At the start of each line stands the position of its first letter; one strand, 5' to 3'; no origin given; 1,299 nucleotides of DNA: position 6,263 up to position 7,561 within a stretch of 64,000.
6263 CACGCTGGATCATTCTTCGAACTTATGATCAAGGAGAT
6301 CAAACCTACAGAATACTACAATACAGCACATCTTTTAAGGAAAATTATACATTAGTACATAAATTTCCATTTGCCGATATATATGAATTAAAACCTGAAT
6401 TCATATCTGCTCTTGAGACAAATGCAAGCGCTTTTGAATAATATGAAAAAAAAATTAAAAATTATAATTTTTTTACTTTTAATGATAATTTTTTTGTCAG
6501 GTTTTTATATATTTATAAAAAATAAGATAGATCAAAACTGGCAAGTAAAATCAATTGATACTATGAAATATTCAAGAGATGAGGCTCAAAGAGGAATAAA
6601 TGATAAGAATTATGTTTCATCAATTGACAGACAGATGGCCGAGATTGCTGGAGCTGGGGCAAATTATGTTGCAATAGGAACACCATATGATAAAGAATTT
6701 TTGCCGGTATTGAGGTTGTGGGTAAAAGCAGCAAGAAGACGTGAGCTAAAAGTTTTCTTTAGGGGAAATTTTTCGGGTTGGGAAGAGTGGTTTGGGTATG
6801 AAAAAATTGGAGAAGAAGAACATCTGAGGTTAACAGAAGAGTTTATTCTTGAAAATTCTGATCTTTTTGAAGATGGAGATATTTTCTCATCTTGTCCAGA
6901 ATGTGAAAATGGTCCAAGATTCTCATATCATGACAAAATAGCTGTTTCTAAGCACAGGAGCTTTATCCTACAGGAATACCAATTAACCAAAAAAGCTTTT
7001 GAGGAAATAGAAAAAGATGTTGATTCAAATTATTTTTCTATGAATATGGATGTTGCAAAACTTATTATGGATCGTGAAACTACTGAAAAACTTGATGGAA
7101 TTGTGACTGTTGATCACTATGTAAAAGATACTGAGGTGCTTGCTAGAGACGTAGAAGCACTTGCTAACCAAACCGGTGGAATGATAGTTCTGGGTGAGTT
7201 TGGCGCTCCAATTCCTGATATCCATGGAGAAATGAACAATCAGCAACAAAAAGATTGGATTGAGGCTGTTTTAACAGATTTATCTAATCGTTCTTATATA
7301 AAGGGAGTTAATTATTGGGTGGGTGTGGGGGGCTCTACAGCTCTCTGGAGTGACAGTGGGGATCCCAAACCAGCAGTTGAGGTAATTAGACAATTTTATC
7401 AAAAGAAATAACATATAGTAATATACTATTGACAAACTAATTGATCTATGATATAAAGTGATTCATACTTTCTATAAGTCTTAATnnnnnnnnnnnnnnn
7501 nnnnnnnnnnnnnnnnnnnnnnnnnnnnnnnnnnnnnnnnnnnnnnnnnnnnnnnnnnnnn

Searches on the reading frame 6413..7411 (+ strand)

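Call 3: search_protein_families(library=pfam, proteins=[window:6413-7411:+], max_evalue=0.1)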
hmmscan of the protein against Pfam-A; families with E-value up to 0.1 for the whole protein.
window:6413-7411:+ (332 aa): 1 family
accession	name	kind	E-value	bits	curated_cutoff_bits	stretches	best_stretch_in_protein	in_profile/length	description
PF11790.14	Glyco_hydro_cc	-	0.012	15.6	21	1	231-319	139-231/237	Glycosyl hydrolase catalytic core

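Call 56: search_protein_families(library=pfam, proteins=[window:6413-7411:+], max_evalue=1)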
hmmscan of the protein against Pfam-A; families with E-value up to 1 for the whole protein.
window:6413-7411:+ (332 aa): 1 family
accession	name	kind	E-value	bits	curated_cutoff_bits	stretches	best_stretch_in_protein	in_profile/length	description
PF11790.14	Glyco_hydro_cc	-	0.012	15.6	21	1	231-319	139-231/237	Glycosyl hydrolase catalytic core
